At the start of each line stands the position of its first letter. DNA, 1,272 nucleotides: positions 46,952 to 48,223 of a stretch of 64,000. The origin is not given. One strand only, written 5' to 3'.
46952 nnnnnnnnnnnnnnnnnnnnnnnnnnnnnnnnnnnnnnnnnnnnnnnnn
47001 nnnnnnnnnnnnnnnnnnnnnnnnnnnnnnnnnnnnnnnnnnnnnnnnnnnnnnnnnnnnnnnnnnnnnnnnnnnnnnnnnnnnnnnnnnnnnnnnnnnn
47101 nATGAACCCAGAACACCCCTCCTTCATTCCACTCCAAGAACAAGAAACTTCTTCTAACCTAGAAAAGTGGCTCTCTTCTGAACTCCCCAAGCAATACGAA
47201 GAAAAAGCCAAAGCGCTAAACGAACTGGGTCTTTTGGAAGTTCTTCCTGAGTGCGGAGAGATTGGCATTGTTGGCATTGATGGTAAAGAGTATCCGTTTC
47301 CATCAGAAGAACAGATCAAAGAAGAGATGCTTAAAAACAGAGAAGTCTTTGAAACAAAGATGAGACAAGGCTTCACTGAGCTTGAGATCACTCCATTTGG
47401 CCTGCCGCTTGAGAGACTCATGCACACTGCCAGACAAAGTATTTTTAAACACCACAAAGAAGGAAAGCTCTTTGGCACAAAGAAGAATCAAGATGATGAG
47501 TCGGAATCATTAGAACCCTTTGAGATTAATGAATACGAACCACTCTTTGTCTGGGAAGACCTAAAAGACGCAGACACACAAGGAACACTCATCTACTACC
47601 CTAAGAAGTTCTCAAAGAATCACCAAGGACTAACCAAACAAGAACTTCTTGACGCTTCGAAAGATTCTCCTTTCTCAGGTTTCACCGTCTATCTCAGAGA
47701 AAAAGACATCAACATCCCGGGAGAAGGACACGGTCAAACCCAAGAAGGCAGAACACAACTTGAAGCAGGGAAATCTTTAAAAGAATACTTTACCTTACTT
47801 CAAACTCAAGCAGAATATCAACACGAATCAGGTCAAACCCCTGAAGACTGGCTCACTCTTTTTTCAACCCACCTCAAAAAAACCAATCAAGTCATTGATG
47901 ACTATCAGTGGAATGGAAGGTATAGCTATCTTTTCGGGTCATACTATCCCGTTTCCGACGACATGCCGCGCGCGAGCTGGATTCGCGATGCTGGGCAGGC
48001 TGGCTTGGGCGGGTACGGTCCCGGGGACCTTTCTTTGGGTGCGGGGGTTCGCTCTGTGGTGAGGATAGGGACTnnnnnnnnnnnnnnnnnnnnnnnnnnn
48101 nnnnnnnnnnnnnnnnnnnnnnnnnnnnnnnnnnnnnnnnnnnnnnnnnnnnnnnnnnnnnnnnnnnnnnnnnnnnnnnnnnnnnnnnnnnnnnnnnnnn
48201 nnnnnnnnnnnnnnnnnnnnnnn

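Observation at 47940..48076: Approximately 130-bp GC-rich patch (~65% GC) closing the 3' end of an orphan ORF in an otherwise AT-rich region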

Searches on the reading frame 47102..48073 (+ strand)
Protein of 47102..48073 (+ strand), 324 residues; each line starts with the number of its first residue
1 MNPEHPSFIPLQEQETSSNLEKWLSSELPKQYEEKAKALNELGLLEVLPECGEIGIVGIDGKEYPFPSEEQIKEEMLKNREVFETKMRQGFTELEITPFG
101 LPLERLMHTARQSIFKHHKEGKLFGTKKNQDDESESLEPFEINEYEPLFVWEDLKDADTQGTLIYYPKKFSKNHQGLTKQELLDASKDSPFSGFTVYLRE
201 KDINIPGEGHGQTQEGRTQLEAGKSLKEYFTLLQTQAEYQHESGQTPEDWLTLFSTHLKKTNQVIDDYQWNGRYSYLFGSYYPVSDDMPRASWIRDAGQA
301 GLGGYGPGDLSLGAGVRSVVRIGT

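Call 6: search_protein_families(library=pfam, proteins=[window:47102-48073:+], max_evalue=1)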
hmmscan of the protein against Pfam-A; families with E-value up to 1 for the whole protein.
window:47102-48073:+ (324 aa): 0 families

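Call 7: find_homologous_proteins(query=window:47102-48073:+)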
Query window:47102-48073:+ (324 aa): 67 proteins with E <= 0.001 among 2045 candidates.
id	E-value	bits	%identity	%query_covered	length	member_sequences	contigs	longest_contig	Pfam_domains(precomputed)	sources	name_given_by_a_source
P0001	1.1e-217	740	100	100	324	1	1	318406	-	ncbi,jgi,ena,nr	ncbi:hypothetical protein KKH43_04915 [Patescibacteria group bacterium]|nr:hypothetical protein [Pat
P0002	4.3e-142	491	72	99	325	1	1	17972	-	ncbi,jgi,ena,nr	ncbi:hypothetical protein KKH43_01615 [Patescibacteria group bacterium]|nr:hypothetical protein [Pat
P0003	5.1e-141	488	70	98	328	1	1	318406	-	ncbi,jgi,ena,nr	ncbi:hypothetical protein KKH43_05585 [Patescibacteria group bacterium]|nr:hypothetical protein [Pat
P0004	6.7e-133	461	68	99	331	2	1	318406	-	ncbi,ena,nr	ncbi:hypothetical protein KKH43_05565 [Patescibacteria group bacterium]|nr:hypothetical protein [Pat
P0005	2.7e-130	452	65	99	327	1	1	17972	-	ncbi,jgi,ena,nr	ncbi:hypothetical protein KKH43_01605 [Patescibacteria group bacterium]|nr:hypothetical protein [Pat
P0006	1.0e-118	414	77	78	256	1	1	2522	-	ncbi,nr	ncbi:hypothetical protein KKC60_01285, partial [Patescibacteria group bacterium]|nr:hypothetical pro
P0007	1.0e-106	375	55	97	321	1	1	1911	-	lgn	-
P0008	4.3e-103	363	55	98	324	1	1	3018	-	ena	-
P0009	2.7e-100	354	53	98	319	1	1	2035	-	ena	-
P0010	1.5e-99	351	53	94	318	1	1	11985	-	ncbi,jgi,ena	jgi:hypothetical protein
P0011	1.6e-99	351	55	94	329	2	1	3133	-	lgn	-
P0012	3.3e-98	347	54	94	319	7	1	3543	-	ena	-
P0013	4.8e-97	343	53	94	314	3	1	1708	-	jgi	-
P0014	1.3e-96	342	53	88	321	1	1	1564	-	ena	-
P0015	9.1e-95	336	51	94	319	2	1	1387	-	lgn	-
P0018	2.1e-90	321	49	96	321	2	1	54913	-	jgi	-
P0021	2.7e-88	314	50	94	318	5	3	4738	-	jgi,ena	-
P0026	7.9e-82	293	49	94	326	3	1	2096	-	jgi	-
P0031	3.8e-74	268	46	95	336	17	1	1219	-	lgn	-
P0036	3.0e-67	245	47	91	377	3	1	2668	-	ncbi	-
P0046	1.2e-62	230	43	91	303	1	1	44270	-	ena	-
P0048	7.5e-60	221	41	90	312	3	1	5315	-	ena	-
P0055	5.2e-53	199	41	91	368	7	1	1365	-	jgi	-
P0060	1.5e-38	151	33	89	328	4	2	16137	-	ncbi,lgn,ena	ncbi:MAG: hypothetical protein AAB766_04610 [Patescibacteria group bacterium]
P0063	6.0e-30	123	35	91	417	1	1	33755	-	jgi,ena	-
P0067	2.6e-23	101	32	91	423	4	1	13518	-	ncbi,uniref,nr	ncbi:MAG: hypothetical protein UX45_C0029G0014 [Candidatus Uhrbacteria bacterium GW2011_GWF2_46_218]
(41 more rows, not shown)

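Call 13: find_encoding_contigs(protein=P0004, flank=10000, max_places=3)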
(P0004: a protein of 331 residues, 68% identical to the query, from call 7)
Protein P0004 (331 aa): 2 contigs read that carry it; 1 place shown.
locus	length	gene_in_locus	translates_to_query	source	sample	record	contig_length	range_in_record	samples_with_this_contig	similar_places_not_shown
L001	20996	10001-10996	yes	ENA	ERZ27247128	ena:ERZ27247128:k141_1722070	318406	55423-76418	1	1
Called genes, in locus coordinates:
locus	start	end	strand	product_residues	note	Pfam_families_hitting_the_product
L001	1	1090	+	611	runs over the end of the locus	PF13522:GATase_6, PF13537:GATase_7, PF01380:SIS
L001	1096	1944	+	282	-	PF00459:Inositol_P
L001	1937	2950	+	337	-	PF00288:GHMP_kinases_N, PF08544:GHMP_kinases_C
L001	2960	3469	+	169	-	PF13673:Acetyltransf_10 (weak), PF00583:Acetyltransf_1, PF13508:Acetyltransf_7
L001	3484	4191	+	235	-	PF00483:NTP_transferase, PF12804:NTP_transf_3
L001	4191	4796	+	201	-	PF01300:Sua5_yciO_yrdC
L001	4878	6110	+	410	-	PF00464:SHMT, PF00155:Aminotran_1_2 (weak), PF01212:Beta_elim_lyase (weak)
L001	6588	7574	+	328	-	-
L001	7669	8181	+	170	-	PF00293:NUDIX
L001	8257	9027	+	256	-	PF00142:Fer4_NifH (weak), PF01656:CbiA, PF02374:ArsA_ATPase (weak), PF06564:CBP_BcsQ, PF09140:MipZ, PF10609:ParA, PF13614:AAA_31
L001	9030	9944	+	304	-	PF02195:ParB_N, PF17762:HTH_ParB, PF23552:ParB_C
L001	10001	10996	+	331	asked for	-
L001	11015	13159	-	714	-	PF01966:HD (weak), PF13328:HD_4, PF04607:RelA_SpoT, PF02824:TGS, PF19296:RelA_AH, PF28438:RelA_RIS, PF01842:ACT (weak), PF13291:ACT_4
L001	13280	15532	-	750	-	PF01751:Toprim, PF01131:Topoisom_bac, PF01396:Zn_ribbon_Top1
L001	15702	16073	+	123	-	-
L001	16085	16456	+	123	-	-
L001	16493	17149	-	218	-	PF00730:HhH-GPD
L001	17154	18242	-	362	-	PF02481:DNA_processg_A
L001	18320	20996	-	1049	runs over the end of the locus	PF17757:UvrB_inter, PF02559:CarD_TRCF_RID, PF00270:DEAD, PF04851:ResIII, PF00271:Helicase_C, PF03461:TRCF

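Call 14: find_encoding_contigs(protein=P0005, flank=10000, max_places=3)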
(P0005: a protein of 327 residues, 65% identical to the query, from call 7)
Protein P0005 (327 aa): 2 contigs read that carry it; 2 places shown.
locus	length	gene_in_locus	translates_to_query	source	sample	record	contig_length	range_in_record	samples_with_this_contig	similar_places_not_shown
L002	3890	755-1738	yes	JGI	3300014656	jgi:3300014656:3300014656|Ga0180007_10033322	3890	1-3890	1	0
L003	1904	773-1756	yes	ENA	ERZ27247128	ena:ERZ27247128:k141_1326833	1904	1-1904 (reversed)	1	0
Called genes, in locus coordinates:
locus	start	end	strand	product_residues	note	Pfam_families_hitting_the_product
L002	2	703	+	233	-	?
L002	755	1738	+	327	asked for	-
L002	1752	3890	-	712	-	?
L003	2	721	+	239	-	?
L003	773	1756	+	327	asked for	-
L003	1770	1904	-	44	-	?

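Call 16: find_encoding_contigs(protein=P0002, flank=10000, max_places=4)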
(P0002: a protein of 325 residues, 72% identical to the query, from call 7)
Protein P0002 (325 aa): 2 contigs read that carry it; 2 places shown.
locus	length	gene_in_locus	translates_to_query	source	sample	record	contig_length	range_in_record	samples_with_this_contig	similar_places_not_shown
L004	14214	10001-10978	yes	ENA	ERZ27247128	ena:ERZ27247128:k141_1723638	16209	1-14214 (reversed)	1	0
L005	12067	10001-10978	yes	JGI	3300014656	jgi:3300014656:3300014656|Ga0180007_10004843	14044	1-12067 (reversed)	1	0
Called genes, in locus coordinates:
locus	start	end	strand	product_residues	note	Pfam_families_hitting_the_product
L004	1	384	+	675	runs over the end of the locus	PF26550:Tricorn_2nd (faint)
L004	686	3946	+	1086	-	PF01839:FG-GAP (faint), PF13517:FG-GAP_3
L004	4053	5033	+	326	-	-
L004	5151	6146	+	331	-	-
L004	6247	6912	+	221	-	-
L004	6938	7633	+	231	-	PF06790:UPF0259, PF25231:DUF7847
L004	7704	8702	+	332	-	-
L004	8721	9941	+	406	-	PF00089:Trypsin, PF13365:Trypsin_2, PF00595:PDZ (weak), PF13180:PDZ_2, PF17820:PDZ_6 (weak)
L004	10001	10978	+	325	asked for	-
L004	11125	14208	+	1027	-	-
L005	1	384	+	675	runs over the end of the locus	PF26550:Tricorn_2nd (faint)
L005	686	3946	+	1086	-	PF01839:FG-GAP (faint), PF13517:FG-GAP_3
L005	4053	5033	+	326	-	-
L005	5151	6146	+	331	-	-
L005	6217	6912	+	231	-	-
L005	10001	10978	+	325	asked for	-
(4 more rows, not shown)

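Call 18: find_encoding_contigs(protein=P0018, flank=10000, max_places=2)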
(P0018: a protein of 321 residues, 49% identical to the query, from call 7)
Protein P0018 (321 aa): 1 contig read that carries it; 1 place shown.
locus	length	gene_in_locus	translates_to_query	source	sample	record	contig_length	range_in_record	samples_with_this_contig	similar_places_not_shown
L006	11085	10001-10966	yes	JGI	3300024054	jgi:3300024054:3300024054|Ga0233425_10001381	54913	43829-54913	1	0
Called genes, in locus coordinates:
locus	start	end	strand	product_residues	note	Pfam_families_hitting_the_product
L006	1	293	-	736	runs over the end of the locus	PF16927:HisKA_7TM, PF13185:GAF_2, PF13492:GAF_3, PF00512:HisKA, PF02518:HATPase_c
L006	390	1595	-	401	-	-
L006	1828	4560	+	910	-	PF00133:tRNA-synt_1, PF09334:tRNA-synt_1g (weak), PF08264:Anticodon_1, PF10458:Val_tRNA-synt_C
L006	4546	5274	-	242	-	PF01636:APH (faint), PF00069:Pkinase, PF07714:PK_Tyr_Ser-Thr (weak), PF06293:Kdo (weak)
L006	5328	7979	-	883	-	PF00521:DNA_topoisoIV, PF03989:DNA_gyraseA_C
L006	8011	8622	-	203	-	-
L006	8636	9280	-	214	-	PF13483:Lactamase_B_3, PF12706:Lactamase_B_2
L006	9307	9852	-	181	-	PF02353:CMAS (weak), PF08123:DOT1 (faint)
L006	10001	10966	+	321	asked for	-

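Call 19: find_encoding_contigs(protein=P0046, flank=10000, max_places=2)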
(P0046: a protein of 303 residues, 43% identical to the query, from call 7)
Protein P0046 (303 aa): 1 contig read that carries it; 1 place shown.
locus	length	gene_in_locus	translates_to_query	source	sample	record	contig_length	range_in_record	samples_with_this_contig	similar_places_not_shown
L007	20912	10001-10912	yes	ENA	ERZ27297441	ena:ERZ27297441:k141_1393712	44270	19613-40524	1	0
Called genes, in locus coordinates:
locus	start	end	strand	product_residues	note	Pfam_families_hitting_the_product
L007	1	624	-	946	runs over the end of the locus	PF00005:ABC_tran (faint), PF02463:SMC_N (faint), PF03193:RsgA_GTPase (faint), PF13191:AAA_16 (faint), PF13555:AAA_29 (faint), PF20703:nSTAND1 (faint), PF17760:UvrA_inter, PF17755:UvrA_DNA-bind, +1 more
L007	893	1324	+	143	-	PF04519:Bactofilin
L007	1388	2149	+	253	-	PF00781:DAGK_cat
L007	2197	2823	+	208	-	PF05198:IF3_N, PF00707:IF3_C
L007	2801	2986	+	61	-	PF01632:Ribosomal_L35p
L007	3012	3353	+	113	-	PF00453:Ribosomal_L20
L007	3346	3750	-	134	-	PF01252:Peptidase_A8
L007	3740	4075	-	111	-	PF01258:zf-dskA_traR (weak)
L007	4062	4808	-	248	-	PF01790:LGT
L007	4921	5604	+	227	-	PF10502:Peptidase_S26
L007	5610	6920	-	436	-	PF00009:GTP_EFTU, PF01926:MMR_HSR1, PF02421:FeoB_N, PF04548:AIG1 (weak), PF00009:GTP_EFTU, PF01926:MMR_HSR1, PF02421:FeoB_N, PF14714:KH_dom-like, +6 more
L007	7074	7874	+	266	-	PF02900:LigB, PF01875:Memo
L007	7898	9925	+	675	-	PF17764:PriA_3primeBD, PF04851:ResIII, PF00270:DEAD, PF18319:Zn_ribbon_PriA (weak), PF00271:Helicase_C, PF18074:PriA_C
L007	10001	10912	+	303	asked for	-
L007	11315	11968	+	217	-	PF08843:AbiEii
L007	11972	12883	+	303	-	-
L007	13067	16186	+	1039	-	-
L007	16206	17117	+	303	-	-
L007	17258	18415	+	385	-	PF00106:adh_short (weak), PF01073:3Beta_HSD, PF01370:Epimerase, PF02719:Polysacc_synt_2, PF04321:RmlD_sub_bind, PF16363:GDP_Man_Dehyd, PF01370:Epimerase, PF16363:GDP_Man_Dehyd, +1 more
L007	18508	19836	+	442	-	PF01327:Pep_deformylase, PF00551:Formyl_trans_N, PF02911:Formyl_trans_C (weak)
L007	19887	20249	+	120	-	PF00886:Ribosomal_S16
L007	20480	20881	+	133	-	PF13083:KH_KhpA-B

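Call 20: find_encoding_contigs(protein=P0063, flank=10000, max_places=2)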
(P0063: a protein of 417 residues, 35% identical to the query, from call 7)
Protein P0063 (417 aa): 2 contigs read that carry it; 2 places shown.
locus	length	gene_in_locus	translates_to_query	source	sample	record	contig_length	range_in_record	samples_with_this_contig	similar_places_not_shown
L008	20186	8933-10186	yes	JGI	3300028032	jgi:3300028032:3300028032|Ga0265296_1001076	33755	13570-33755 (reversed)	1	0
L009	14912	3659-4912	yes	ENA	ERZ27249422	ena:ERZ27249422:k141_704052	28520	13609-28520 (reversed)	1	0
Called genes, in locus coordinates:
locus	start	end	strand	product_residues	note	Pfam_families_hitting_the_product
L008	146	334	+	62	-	-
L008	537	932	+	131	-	-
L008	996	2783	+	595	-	PF00009:GTP_EFTU, PF03144:GTP_EFTU_D2 (faint), PF00679:EFG_C, PF06421:LepA_C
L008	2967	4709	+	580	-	PF01368:DHH, PF02272:DHHA1, PF17768:RecJ_OB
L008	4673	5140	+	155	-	PF00075:RNase_H, PF13456:RVT_3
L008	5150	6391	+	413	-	-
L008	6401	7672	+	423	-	-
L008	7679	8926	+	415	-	-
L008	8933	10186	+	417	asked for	-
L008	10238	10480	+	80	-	PF01106:NifU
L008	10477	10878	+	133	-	-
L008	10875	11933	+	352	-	PF00953:Glycos_transf_4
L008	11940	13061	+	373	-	PF01098:FTSW_RODA_SPOVE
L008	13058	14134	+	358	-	PF03033:Glyco_transf_28, PF04101:Glyco_tran_28_C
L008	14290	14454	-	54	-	-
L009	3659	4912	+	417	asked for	-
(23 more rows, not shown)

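Call 27: search_solved_structures(query=A1, max_evalue=10, show_alignments=2)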
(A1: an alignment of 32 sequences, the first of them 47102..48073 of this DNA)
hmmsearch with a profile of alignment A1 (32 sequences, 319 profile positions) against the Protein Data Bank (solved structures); distinct sequences matched with E-value up to 10: 1.
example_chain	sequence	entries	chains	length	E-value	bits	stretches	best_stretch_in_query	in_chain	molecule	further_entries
2anu_A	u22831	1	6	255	0.27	13.4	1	18-79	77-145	hypothetical protein TM0559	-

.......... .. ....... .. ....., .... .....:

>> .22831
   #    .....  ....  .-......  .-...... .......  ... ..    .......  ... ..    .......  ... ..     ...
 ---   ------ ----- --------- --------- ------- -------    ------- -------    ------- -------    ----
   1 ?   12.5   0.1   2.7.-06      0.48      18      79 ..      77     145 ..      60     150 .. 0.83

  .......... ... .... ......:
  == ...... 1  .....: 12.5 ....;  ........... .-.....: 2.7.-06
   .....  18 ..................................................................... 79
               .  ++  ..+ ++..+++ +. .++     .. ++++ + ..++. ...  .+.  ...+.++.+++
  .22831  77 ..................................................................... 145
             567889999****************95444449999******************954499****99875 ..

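Call 29: list_cluster_members(proteins=[P0031, P0012, P0055, P0021, P0060, P0067, P0013, P0026, P0036, P0048])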
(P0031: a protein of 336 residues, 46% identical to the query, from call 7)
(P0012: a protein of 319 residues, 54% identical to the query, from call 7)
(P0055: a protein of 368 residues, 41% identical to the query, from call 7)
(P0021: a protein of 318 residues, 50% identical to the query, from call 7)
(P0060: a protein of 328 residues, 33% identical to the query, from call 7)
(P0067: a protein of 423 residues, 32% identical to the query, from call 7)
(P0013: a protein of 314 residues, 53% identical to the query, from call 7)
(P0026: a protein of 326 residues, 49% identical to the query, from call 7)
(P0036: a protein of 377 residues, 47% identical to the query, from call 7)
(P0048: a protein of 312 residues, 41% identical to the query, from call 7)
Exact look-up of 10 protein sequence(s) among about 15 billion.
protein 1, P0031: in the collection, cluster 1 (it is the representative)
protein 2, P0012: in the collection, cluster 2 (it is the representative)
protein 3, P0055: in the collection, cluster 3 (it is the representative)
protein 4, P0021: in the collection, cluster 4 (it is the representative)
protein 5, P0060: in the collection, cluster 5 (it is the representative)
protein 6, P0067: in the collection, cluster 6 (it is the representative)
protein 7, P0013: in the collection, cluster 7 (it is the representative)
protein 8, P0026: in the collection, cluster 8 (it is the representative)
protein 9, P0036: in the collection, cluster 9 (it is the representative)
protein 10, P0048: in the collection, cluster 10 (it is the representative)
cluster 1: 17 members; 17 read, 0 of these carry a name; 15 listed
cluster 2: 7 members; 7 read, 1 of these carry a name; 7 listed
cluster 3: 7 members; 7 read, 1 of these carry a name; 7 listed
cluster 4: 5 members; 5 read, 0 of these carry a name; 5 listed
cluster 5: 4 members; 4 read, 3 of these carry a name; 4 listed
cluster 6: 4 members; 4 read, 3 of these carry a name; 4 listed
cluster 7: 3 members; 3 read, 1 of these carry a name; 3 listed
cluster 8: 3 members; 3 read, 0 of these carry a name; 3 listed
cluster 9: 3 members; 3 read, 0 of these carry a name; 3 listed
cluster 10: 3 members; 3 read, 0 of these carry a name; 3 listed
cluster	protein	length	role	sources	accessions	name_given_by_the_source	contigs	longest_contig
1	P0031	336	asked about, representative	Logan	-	-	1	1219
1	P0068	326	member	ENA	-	-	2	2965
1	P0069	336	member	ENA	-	-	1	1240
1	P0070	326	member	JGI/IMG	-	-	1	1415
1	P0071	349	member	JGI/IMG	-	-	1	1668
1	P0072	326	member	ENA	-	-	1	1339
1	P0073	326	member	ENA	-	-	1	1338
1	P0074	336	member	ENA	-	-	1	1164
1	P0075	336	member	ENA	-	-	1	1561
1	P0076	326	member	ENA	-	-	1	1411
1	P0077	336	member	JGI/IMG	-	-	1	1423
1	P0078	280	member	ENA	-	-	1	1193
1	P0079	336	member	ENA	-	-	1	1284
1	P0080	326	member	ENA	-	-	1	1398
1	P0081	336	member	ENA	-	-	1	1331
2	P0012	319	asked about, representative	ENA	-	-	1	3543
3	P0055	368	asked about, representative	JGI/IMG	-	-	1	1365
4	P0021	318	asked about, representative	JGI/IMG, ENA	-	-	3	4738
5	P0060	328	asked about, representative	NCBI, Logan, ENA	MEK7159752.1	MAG: hypothetical protein AAB766_04610 [Patescibacteria group bacterium]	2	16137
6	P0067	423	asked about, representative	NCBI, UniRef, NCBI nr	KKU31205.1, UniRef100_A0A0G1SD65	MAG: hypothetical protein UX45_C0029G0014 [Candidatus Uhrbacteria bacterium ... | Uncharacterized protein n=1 Tax=Candidatus Uhrbacteria bacterium GW2011_GWF2_46_218 ...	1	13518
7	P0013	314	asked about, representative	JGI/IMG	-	-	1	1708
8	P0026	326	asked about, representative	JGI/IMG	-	-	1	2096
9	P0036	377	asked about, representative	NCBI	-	-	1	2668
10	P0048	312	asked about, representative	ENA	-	-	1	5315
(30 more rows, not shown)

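Call 35: find_encoding_contigs(protein=P0071, flank=10000, max_places=3)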
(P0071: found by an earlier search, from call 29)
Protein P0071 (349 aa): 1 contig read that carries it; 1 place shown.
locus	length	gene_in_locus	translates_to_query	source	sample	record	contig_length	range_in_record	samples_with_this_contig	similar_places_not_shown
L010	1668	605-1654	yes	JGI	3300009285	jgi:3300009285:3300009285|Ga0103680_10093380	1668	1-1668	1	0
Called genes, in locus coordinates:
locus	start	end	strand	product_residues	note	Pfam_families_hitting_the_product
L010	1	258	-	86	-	?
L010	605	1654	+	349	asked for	-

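Call 36: find_encoding_contigs(protein=P0068, flank=10000, max_places=3)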
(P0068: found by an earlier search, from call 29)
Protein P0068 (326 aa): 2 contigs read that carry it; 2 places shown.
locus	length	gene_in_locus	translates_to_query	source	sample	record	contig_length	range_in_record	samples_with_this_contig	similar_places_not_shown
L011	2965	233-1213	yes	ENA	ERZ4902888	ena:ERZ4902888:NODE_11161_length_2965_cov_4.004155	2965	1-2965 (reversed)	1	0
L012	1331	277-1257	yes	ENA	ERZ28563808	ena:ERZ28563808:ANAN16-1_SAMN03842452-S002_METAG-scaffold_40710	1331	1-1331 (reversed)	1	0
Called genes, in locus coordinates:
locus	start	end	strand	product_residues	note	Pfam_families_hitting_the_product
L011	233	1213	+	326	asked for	-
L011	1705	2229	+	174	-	-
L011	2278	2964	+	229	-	?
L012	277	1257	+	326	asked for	-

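Call 39: predict_structure(alignment_id=A1)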
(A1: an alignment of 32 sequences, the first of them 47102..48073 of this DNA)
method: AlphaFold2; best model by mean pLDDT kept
length: 324 residues; sequences in the alignment: 32
mean_pLDDT: 92.0   pTM: 0.90
mean pLDDT of the five models: 92.0, 91.9, 91.9, 91.6, 91.5
residues with pLDDT >= 90: 280; 70-90: 26; 50-70: 3; < 50: 15
segments of 3 or more residues with pLDDT < 50: 3-16
pLDDT, mean of each block of 10 residues (from residue 1): 43 56 97 98 97 96 97 97 96 98 98 97 92 89 94 95 95 95 94 97 92 95 93 95 97 97 92 93 94 94 90 93 84
secondary structure, 60 per line:
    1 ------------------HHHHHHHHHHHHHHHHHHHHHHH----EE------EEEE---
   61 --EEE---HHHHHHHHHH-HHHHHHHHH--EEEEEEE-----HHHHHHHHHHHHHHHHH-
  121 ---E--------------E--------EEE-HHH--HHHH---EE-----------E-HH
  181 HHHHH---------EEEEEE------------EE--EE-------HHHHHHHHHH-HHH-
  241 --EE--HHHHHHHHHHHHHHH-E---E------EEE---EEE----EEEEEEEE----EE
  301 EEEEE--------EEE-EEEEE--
elements in order: H19-41 E54-57 E63-65 H69-78 H80-88 E91-97 H103-119 E148-150 H157-160 H179-185 E195-200 H226-235 H247-261 E274-276 E280-282 E287-294 E299-305 E314-316 E318-322

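Call 43: search_protein_families(library=pfam, proteins=[L004:11125-14205:+, L007:13067-16183:+], max_evalue=0.1)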
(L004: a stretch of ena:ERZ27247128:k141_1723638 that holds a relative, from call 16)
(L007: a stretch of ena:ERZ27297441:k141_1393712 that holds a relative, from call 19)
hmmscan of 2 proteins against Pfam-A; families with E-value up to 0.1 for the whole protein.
L004:11125-14205:+ (1027 aa): 1 family
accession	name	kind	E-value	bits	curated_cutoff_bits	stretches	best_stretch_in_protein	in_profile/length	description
PF22299.1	BRISC_FAM175B_helical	-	0.033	14.3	27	0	704-738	27-61/62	BRISC complex subunit FAM175B, helical domain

L007:13067-16183:+ (1039 aa): 0 families
